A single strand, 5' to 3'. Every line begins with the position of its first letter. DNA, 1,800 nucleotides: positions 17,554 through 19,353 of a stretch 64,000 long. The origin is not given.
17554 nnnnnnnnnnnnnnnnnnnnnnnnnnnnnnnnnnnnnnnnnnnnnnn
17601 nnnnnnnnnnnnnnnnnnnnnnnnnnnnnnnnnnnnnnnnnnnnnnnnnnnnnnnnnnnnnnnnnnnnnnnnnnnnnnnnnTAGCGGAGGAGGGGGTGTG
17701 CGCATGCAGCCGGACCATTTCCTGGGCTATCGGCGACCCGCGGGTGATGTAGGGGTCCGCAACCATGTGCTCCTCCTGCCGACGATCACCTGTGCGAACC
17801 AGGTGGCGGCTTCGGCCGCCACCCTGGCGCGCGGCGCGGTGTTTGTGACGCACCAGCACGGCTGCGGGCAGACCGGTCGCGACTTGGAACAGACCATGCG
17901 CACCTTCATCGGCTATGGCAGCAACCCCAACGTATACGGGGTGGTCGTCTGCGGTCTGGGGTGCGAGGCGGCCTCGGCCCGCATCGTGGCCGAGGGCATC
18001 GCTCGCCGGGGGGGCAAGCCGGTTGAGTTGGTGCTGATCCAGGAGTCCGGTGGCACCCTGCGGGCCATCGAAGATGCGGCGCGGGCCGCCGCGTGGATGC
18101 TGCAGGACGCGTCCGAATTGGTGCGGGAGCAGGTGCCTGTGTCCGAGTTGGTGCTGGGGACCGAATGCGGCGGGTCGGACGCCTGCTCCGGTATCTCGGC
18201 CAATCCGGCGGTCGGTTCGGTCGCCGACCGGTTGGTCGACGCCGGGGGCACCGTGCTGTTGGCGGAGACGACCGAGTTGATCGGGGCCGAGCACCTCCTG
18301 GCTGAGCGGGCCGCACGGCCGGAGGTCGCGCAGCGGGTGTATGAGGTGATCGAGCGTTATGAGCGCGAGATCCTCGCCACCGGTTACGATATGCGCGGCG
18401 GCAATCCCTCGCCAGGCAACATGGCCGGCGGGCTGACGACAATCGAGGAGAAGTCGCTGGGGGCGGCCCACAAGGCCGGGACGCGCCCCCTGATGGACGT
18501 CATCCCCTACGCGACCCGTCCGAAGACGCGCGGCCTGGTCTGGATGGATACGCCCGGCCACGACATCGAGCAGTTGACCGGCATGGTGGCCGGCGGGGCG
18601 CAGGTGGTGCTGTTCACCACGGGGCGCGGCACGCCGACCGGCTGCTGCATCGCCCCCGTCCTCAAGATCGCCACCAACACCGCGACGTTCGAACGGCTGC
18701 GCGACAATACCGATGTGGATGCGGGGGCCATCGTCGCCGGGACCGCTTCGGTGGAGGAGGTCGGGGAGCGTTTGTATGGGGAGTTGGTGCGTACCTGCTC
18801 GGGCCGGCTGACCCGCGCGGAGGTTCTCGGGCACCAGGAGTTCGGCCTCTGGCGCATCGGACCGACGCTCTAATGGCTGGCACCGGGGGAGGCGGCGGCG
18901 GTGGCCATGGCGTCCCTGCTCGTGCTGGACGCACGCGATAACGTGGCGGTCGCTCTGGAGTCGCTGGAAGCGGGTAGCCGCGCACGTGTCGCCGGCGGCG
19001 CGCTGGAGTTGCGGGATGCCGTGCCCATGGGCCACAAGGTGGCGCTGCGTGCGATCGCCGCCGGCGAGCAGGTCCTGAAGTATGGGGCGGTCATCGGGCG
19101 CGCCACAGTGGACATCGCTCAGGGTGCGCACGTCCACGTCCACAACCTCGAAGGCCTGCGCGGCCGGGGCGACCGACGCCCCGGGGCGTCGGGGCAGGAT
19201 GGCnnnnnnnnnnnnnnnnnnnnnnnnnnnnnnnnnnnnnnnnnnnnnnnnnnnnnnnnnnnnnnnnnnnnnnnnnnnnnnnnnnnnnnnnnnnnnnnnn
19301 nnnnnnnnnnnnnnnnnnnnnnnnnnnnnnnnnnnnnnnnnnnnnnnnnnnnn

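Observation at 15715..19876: TPP riboswitch controls thiC together with a split UxaA-like dehydratase and a cyclase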

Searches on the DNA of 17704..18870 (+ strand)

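Call 44: search_rna_families(sources=[L081, L177, L178, L001, L083, L087, L088, L090], threshold=gathering)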
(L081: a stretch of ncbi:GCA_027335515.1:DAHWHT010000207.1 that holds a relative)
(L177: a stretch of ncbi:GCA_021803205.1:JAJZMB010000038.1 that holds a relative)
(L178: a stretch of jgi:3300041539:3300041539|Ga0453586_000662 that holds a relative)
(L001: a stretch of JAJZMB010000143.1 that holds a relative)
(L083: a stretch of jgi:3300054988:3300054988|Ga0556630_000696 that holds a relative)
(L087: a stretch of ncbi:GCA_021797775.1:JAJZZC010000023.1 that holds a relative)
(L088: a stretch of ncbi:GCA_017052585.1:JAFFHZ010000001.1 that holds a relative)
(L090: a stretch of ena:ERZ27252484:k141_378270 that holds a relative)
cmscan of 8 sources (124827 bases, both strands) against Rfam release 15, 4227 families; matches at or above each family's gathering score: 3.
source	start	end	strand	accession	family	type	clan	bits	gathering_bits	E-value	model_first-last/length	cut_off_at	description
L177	5806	5917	+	RF00059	TPP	Cis-reg; riboswitch;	-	65.3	54.3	2.8e-10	1-105/105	no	TPP riboswitch aptamer (THI element)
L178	5799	5914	+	RF00059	TPP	Cis-reg; riboswitch;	-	59.1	54.3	9.5e-09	1-105/105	no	TPP riboswitch aptamer (THI element)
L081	8006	8115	+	RF00059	TPP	Cis-reg; riboswitch;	-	58.9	54.3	1e-08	1-105/105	no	TPP riboswitch aptamer (THI element)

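Call 50: search_rna_families(sources=[L140, L141, L142, L143, L144, L146, L147, L148, L151, L152, L153, L154, L155, L157, L159, L161, L162], threshold=gathering)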
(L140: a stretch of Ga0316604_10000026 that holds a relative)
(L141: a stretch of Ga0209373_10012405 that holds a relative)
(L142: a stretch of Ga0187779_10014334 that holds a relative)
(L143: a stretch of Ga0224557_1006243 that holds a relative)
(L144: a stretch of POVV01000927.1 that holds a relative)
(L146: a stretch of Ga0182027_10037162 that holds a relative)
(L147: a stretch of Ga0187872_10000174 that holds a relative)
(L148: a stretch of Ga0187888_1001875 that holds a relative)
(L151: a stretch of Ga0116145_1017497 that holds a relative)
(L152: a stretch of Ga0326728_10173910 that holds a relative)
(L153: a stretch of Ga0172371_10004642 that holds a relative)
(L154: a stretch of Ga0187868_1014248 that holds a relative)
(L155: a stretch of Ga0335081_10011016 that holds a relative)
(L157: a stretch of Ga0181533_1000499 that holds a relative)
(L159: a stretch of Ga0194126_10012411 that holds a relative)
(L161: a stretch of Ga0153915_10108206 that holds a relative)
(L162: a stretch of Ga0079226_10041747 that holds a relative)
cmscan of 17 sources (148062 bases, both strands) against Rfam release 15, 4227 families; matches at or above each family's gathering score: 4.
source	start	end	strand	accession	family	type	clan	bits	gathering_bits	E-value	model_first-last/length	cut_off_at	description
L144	842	943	+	RF00162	SAM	Cis-reg; riboswitch;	CL00012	87.7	44.4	4.3e-19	1-108/108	no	SAM riboswitch aptamer (S box leader)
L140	10818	10906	+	RF01051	c-di-GMP-I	Cis-reg; riboswitch;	CL00126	78.8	35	1.9e-13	1-87/87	no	c-di-GMP-I riboswitch aptamer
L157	6586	6669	+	RF00005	tRNA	Gene; tRNA;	CL00001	53.7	29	2.2e-08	1-71/71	no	tRNA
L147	6508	6591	+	RF00005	tRNA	Gene; tRNA;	CL00001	50.3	29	1.9e-07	1-71/71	no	tRNA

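Call 51: search_rna_families(sources=[L002, L006, L095, L096, L097, L098, L099, L101, L103, L089, L175, L017, L045], threshold=gathering)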
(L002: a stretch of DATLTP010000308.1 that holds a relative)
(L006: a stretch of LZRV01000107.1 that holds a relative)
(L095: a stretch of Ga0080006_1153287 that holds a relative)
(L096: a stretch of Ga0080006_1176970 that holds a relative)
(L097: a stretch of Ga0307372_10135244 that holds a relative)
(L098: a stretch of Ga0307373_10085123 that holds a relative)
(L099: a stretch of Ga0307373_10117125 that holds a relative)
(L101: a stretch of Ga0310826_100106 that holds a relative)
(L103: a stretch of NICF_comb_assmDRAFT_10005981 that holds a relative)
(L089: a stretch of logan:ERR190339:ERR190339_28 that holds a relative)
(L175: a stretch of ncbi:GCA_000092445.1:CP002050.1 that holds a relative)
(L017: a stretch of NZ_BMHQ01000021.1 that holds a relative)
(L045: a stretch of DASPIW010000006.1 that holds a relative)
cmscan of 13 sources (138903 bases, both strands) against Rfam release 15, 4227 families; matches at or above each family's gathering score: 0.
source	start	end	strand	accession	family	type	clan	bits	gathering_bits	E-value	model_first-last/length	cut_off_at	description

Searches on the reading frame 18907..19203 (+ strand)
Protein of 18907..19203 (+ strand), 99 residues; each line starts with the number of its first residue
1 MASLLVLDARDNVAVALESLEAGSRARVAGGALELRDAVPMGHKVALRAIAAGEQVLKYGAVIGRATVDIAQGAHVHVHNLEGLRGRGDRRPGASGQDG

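Call 7: search_protein_families(library=pfam, proteins=[window:18907-19203:+])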
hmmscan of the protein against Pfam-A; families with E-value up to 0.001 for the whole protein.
window:18907-19203:+ (99 aa): 1 family
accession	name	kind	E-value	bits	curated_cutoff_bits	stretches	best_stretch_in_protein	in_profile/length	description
PF08666.17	SAF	-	1.4e-09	38.8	21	1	11-82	1-63/63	SAF domain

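Call 8: search_protein_families(library=ncbifam, proteins=[window:18907-19203:+])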
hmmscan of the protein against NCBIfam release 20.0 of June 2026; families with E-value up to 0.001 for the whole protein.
window:18907-19203:+ (99 aa): 1 family
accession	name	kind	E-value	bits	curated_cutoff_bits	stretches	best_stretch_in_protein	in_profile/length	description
TIGR03248.1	galactar-dH20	equivalog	2e-12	46.4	730.85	1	7-81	5-78/507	galactarate dehydratase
